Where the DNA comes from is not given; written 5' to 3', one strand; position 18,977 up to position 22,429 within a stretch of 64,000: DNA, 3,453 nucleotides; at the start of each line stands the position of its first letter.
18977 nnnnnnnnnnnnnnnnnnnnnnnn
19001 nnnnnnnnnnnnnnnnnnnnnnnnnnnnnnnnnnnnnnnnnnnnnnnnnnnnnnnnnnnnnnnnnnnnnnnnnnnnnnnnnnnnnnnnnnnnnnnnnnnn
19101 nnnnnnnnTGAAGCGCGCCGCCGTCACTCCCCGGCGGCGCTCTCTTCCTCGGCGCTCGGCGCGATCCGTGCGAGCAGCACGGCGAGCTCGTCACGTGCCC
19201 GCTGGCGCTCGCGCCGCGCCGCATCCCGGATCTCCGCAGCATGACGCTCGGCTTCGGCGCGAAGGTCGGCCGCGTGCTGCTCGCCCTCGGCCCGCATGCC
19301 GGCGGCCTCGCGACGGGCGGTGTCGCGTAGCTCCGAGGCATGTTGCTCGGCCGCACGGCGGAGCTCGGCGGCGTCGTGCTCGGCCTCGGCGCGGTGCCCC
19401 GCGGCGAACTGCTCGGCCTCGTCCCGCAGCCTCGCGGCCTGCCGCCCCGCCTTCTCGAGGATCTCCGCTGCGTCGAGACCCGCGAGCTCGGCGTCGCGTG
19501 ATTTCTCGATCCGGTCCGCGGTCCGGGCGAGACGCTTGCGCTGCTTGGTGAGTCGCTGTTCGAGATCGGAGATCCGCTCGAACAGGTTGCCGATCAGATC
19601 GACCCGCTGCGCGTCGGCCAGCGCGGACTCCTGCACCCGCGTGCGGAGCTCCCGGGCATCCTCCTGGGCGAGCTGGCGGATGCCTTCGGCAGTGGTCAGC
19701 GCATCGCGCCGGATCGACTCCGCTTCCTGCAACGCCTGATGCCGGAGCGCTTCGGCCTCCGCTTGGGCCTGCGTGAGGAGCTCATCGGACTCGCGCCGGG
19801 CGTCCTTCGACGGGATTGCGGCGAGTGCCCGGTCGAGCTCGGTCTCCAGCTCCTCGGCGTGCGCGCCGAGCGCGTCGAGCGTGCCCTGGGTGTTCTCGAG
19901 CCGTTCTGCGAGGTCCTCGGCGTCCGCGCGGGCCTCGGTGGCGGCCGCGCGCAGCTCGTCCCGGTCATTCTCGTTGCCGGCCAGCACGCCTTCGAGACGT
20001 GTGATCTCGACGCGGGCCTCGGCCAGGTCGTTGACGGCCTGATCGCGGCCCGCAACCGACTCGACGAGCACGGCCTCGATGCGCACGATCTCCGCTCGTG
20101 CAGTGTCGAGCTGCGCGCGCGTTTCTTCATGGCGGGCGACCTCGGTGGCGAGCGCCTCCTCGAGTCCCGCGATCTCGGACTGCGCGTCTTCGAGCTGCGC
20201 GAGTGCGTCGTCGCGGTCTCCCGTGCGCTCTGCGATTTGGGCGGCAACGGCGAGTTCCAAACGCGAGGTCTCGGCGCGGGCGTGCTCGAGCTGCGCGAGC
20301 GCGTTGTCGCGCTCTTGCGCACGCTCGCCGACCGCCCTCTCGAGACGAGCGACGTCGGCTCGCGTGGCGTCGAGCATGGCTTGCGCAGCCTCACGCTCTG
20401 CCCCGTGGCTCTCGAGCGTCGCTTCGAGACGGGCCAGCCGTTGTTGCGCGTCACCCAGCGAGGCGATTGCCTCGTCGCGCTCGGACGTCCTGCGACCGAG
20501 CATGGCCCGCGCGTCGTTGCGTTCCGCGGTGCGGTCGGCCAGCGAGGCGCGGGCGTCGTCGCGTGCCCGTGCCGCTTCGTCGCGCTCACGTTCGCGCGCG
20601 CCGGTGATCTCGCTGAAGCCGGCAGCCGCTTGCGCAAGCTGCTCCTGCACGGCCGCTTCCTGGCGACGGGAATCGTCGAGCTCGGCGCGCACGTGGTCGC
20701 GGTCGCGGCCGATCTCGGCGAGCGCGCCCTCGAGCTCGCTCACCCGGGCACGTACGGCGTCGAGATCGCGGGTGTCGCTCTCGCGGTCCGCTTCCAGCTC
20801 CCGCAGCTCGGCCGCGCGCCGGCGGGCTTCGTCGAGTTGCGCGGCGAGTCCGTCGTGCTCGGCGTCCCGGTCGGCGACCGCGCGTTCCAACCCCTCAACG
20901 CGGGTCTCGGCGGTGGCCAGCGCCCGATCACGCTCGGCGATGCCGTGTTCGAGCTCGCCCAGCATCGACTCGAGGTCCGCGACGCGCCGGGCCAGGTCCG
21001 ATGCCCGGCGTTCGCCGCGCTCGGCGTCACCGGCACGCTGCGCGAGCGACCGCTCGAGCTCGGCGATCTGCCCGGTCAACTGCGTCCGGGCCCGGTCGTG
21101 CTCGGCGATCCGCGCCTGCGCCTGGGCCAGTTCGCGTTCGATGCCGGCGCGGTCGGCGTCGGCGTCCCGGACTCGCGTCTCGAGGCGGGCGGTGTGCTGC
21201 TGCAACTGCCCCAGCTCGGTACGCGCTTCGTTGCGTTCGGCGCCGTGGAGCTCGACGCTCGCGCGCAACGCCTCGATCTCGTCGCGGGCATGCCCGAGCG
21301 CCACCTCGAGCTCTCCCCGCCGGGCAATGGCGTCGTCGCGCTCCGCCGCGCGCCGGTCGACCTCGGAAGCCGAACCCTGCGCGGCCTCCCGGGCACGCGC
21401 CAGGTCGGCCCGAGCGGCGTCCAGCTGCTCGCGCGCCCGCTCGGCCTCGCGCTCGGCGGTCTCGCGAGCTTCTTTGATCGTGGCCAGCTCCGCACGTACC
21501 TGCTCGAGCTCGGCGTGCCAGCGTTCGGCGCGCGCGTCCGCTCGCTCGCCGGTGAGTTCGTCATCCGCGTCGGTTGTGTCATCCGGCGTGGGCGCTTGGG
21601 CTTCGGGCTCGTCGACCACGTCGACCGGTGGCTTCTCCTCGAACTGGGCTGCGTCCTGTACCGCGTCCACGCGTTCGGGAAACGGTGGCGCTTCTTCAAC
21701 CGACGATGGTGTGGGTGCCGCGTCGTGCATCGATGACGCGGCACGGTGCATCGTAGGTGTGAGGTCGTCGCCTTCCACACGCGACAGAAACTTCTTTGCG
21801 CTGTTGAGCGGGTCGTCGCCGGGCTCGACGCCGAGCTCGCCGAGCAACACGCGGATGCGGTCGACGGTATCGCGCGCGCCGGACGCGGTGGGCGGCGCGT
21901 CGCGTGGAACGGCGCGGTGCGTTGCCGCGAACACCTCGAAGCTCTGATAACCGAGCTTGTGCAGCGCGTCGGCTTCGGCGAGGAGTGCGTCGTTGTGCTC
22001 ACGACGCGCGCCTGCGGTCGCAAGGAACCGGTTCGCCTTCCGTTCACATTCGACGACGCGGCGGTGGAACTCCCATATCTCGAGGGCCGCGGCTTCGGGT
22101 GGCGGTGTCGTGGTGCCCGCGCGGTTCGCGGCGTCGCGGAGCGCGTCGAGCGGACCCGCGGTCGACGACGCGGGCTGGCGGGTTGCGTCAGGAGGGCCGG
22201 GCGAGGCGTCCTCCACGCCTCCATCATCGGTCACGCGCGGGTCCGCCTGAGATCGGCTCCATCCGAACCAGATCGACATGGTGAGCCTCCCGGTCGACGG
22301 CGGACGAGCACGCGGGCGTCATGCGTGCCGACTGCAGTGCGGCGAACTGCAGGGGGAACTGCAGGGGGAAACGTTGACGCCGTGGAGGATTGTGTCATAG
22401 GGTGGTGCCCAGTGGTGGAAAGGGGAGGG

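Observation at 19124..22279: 1051-aa coiled-coil protein encoded divergently from mraZ at the head of the dcw cluster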

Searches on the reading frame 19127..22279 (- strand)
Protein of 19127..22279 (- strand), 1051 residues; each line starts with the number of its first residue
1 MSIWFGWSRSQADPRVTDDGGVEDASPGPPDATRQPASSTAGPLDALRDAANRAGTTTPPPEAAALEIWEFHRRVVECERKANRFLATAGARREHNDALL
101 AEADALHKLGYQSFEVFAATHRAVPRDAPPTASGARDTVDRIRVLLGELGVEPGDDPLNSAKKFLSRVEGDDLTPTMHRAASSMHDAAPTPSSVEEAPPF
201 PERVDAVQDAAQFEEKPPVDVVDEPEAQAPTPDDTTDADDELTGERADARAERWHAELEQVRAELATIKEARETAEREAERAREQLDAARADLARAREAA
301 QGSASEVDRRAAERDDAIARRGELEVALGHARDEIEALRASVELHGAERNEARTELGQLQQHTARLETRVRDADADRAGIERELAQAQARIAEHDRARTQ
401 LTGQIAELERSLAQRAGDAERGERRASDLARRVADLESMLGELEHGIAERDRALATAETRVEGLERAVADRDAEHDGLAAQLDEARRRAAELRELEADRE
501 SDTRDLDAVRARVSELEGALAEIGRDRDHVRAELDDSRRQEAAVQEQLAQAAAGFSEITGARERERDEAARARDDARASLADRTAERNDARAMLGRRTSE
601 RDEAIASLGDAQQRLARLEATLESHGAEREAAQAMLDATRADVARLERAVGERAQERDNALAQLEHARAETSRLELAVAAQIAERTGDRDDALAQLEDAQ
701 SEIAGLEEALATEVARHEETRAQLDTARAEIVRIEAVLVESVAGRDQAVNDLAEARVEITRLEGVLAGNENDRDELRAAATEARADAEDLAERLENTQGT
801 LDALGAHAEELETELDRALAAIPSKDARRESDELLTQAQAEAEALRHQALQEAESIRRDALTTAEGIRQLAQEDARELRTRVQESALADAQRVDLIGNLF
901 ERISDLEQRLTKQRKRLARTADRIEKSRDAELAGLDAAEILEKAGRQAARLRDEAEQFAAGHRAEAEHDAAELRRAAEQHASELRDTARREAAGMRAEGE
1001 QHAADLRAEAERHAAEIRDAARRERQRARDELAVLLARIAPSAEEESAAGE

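Call 6: search_protein_families(library=pfam, proteins=[window:19127-22279:-], max_evalue=1)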
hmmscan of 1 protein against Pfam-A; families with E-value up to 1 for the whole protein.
window:19127-22279:- (1051 aa): 8 families
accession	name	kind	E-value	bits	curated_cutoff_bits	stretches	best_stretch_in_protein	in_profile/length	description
PF14662.11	KASH_CCD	-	2.8e-05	24.6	43.3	1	378-479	77-178/191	Coiled-coil region of CCDC155 or KASH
PF08614.16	ATG16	-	0.00073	20.2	33.7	1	358-486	26-157/200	Autophagy protein 16 (ATG16)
PF10473.14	CENP-F_leu_zip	-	0.0034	17.9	34.5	2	324-415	29-120/140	Leucine-rich repeats of kinetochore protein Cenp-F/LEK1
PF01442.23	Apolipoprotein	-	0.01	16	90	1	939-1036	59-156/190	Apolipoprotein A1/A4/E domain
PF13851.11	GAS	-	0.011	15.5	32.3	1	454-553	35-134/200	Growth-arrest specific micro-tubule binding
PF04859.17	DUF641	-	0.033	15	27.6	1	441-493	73-125/127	Plant protein of unknown function (DUF641)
PF04508.17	Pox_A_type_inc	-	0.3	11.5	21.4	1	901-912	8-19/23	Viral A-type inclusion protein repeat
PF16808.10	PKcGMP_CC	-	0.47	10.5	35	0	458-483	7-32/35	Coiled-coil N-terminus of cGMP-dependent protein kinase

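Call 7: search_protein_families(library=ncbifam, proteins=[window:19127-22279:-], max_evalue=1)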
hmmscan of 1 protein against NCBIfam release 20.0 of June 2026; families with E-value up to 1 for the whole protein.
window:19127-22279:- (1051 aa): 9 families
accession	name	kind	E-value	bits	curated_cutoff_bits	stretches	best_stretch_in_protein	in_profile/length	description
TIGR02168.1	SMC_prok_B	equivalog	2.1e-16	58.9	567.35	3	245-493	689-937/1181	chromosome segregation protein SMC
TIGR02169.1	SMC_prok_A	equivalog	5e-12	44.4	729.4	2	241-524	686-972/1165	chromosome segregation protein SMC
NF045487.1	ASRP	equivalog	7.6e-12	44.6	300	3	241-546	178-474/593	archaea-specific SMC-related protein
TIGR04523.1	Mplasa_alph_rch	subfamily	1.1e-09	36.8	270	2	257-558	364-657/745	helix-rich protein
NF002572.0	PRK02224.1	equivalog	1.4e-07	30.2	1087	2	252-633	247-616/888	DNA double-strand break repair ATPase Rad50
NF003034.1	PRK03918.1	equivalog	7e-05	21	700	2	304-571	171-429/878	DNA double-strand break repair ATPase Rad50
NF041035.1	Rad50_Halo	equivalog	0.00013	20.5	1000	3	328-517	253-446/883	DNA double-strand break repair ATPase Rad50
NF041034.1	Rad50_Sulf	equivalog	0.00013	20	1000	1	254-531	339-621/872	DNA double-strand break repair ATPase Rad50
NF038350.1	taxis_HmpF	equivalog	0.59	8.4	200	3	423-635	113-317/553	pilus motility taxis protein HmpF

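Call 8: find_homologous_proteins(query=window:19127-22279:-, max_evalue=0.00001)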
Query window:19127-22279:- (1051 aa): 1 proteins with E <= 0.00001 among 8000 candidates.
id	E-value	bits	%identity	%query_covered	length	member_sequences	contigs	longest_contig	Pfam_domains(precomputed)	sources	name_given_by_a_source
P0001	6.7e-79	285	39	33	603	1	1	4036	-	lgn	-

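Call 12: find_encoding_contigs(protein=P0001, flank=10000)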
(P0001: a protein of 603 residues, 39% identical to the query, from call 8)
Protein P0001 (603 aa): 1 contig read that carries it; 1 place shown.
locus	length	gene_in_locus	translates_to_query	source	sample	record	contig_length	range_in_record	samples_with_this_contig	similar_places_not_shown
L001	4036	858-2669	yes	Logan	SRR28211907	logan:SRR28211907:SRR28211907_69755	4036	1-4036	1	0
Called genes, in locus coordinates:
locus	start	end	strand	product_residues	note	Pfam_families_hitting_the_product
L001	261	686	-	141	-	PF02381:MraZ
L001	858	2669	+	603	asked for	-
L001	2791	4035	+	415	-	?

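Call 30: search_protein_families(library=pfam, proteins=[P0001], max_evalue=0.01)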
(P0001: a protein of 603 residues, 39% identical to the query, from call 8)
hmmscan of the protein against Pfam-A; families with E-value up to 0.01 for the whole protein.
P0001 (603 aa): 0 families

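Call 64: search_protein_families(library=padloc, proteins=[window:19127-22279:-], max_evalue=0.01)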
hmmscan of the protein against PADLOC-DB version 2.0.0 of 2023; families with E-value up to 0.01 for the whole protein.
window:19127-22279:- (1051 aa): 5 families
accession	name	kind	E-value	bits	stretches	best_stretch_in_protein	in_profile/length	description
PDLC03865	LmuB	-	9.5e-10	35.3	2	257-535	574-844/1007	-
PDLC00582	JetC3|JetC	-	5.1e-05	19.3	2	427-730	780-1086/1472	DUF3584 domain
PDLC03868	LmuB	-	9.4e-05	18.9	1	234-470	253-484/1035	-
PDLC00580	JetC3|JetC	-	0.0073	12.6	1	434-571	259-393/1068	DUF3584 domain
PDLC00551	JetC2|JetC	-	0.0081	12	1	229-465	781-1012/1365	DUF3584 domain; MukB-like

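Call 70: list_cluster_members(proteins=[window:19127-22279:-, P0013, P0002, P0032, P0088])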
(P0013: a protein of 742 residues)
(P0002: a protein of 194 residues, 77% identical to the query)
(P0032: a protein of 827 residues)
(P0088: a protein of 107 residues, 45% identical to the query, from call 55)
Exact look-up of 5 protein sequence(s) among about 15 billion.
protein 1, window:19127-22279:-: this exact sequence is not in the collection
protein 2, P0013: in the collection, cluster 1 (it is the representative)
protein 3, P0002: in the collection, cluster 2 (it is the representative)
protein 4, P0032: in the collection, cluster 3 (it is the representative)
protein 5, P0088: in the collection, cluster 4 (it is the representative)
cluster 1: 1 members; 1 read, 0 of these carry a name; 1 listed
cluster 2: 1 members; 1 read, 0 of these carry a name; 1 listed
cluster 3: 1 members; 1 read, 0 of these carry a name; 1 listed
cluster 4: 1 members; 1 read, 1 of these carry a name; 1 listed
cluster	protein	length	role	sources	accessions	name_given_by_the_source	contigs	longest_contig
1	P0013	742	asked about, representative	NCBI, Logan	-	-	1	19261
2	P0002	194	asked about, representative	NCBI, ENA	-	-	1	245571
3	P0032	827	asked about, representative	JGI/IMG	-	-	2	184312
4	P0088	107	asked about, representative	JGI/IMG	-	hypothetical protein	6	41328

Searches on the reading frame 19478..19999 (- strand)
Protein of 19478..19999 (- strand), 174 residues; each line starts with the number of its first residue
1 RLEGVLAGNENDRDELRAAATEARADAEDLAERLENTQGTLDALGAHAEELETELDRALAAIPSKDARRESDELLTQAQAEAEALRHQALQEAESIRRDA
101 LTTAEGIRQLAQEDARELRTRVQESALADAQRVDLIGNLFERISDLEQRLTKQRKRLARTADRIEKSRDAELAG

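Call 55: find_homologous_proteins(query=A5, max_evalue=0.001)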
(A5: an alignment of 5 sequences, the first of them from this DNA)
Query A5 (5 sequences) (174 aa, profile of the alignment): 6 proteins with E <= 0.001 among 8000 candidates.
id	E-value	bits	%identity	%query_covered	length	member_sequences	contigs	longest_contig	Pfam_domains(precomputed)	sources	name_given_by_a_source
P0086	4.5e-44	169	61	79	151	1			-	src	-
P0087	2.5e-17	81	58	37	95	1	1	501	-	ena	-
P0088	3.6e-11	61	45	39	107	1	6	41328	-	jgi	jgi:hypothetical protein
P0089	4.2e-10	58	47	49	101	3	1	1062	-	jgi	jgi:hypothetical protein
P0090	5.2e-10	58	44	49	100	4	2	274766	-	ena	-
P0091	2.9e-8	52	61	22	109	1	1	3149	-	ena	-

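Call 57: find_encoding_contigs(protein=P0090, flank=7000, max_places=3)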
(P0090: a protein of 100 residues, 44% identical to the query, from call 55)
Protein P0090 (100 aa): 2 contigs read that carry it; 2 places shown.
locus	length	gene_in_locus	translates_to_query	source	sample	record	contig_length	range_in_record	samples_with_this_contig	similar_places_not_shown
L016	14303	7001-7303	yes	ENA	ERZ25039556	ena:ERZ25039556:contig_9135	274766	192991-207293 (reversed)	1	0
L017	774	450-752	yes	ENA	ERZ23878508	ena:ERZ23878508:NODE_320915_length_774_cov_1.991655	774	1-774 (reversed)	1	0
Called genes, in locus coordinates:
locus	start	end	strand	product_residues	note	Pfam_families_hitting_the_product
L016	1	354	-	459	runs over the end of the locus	PF08245:Mur_ligase_M, PF02875:Mur_ligase_C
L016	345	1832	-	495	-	PF01225:Mur_ligase (weak), PF08245:Mur_ligase_M, PF02875:Mur_ligase_C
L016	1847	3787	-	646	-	PF03717:PBP_dimer, PF00905:Transpeptidase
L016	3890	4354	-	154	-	-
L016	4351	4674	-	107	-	PF01795:Methyltransf_5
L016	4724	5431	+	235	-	-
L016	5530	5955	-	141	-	PF02381:MraZ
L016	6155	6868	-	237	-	-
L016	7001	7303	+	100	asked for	-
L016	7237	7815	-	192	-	PF01844:HNH, PF14279:HNH_5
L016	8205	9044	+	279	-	PF07726:AAA_3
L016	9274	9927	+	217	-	-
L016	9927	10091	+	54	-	-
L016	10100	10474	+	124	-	-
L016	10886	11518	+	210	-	PF11992:TgpA_N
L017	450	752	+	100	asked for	-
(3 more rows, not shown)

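Call 58: find_encoding_contigs(protein=P0088, flank=7000, max_places=3)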
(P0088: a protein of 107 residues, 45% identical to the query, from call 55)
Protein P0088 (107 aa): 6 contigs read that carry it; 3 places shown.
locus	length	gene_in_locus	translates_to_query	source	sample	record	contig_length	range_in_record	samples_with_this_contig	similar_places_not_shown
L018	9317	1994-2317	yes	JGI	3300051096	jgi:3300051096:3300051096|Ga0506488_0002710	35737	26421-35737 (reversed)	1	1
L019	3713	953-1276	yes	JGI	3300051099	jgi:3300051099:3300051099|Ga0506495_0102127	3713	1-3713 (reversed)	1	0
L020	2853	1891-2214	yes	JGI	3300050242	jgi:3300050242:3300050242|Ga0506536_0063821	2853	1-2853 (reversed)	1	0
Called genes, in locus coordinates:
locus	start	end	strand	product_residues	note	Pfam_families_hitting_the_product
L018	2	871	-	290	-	?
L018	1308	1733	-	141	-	PF02381:MraZ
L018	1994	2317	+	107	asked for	-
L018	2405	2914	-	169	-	PF01844:HNH, PF14279:HNH_5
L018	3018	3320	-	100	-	-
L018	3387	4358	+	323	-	PF00493:MCM (weak), PF20030:bpMoxR, PF00004:AAA (weak), PF07726:AAA_3, PF07728:AAA_5, PF17863:AAA_lid_2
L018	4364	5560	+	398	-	PF01882:DUF58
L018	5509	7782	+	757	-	PF11992:TgpA_N, PF01841:Transglut_core, PF13559:DUF4129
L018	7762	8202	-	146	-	PF00376:MerR (weak), PF13411:MerR_1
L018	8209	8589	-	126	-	PF11239:DUF3040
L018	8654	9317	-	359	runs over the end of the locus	PF01408:GFO_IDH_MocA, PF02894:GFO_IDH_MocA_C, PF22725:GFO_IDH_MocA_C3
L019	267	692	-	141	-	PF02381:MraZ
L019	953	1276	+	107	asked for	-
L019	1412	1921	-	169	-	PF01844:HNH, PF14279:HNH_5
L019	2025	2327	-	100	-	-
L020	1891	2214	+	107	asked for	-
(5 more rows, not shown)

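Call 60: search_protein_families(library=pfam, proteins=[P0088, P0090, P0091], max_evalue=5)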
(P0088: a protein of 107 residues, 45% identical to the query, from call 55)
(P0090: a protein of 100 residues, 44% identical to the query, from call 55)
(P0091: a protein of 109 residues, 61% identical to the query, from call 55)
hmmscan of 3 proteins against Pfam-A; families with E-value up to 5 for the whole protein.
P0088 (107 aa): 0 families

P0090 (100 aa): 3 families
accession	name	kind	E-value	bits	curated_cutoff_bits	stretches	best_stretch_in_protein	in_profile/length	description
PF15975.10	Flot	-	0.087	13.4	27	1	18-96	8-80/124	Flotillin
PF00430.23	ATP-synt_B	-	0.12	12.9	28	1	6-46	50-90/132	ATP synthase B/B' CF(0)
PF04102.17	SlyX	-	0.15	13.2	30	1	65-89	3-27/67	SlyX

P0091 (109 aa): 4 families
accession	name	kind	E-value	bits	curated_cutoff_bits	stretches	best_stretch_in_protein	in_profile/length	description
PF06667.17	PspB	-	0.12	12.8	25.6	1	73-96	41-64/73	Phage shock protein B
PF05677.18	DUF818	-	0.21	11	20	1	27-93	229-293/365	Chlamydia CHLPS protein (DUF818)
PF12072.13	RNase_Y_N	-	0.71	9.7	32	1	12-93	31-109/201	RNase Y N-terminal region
PF05103.18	DivIVA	-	1.5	9.3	28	1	16-49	75-108/131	DivIVA protein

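Call 61: search_protein_families(library=ncbifam, proteins=[P0088, P0090, P0091], max_evalue=5)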
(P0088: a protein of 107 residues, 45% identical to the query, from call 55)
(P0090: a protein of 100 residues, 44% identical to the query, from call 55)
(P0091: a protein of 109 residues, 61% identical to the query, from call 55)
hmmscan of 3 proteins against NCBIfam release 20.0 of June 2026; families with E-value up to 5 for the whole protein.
P0088 (107 aa): 4 families
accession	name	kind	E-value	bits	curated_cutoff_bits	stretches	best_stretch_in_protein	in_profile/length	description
NF011043.0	PRK14473.1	equivalog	0.013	15.5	168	1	8-45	87-124/164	F0F1 ATP synthase subunit B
NF002424.0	PRK01558.1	equivalog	0.058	12.9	241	1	7-65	19-75/203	V-type ATP synthase subunit E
TIGR02976.1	phageshock_pspB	equivalog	0.11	12.8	51.7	1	69-100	39-70/75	envelope stress response membrane protein PspB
TIGR02499.1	HrpE_YscL_not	equivalog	0.67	10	78.7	1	5-43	8-46/166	type III secretion system stator protein SctL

P0090 (100 aa): 5 families
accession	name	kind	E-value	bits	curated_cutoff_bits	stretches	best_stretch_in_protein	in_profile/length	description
NF002424.0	PRK01558.1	equivalog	0.0055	16.3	241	1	7-69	19-81/203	V-type ATP synthase subunit E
NF046069.1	AkvoneHdxseRdmE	equivalog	0.1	11.3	700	1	2-39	134-171/521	aklavinone 12-hydroxylase RdmE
NF011043.0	PRK14473.1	equivalog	0.13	12.2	168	1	6-47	85-126/164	F0F1 ATP synthase subunit B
NF002556.0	PRK02119.1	equivalog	0.14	12.4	119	1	61-89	5-33/73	hypothetical protein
TIGR02976.1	phageshock_pspB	equivalog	0.5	10.7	51.7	1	61-94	38-71/75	envelope stress response membrane protein PspB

P0091 (109 aa): 6 families
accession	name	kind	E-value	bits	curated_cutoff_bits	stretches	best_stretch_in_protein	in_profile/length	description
NF002629.0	PRK02292.1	equivalog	0.0013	18.6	184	1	10-99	11-96/192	V-type ATP synthase subunit E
TIGR02976.1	phageshock_pspB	equivalog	0.008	16.4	51.7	1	70-101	39-70/75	envelope stress response membrane protein PspB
NF011043.0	PRK14473.1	equivalog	0.011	15.7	168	1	15-74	89-147/164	F0F1 ATP synthase subunit B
NF002424.0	PRK01558.1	equivalog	0.14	11.7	241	1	14-58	21-65/203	V-type ATP synthase subunit E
NF006993.0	PRK09458.1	equivalog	0.19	12.1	90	1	72-96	41-65/75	envelope stress response membrane protein PspB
TIGR04391.1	CcmD_alt_fam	subfamily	0.91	9.6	24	1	77-93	20-36/36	CcmD family protein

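Call 64: search_protein_families(library=padloc, proteins=[P0088], max_evalue=0.01)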
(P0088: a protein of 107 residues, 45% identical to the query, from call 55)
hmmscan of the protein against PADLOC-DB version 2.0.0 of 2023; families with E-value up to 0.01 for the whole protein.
P0088 (107 aa): 0 families
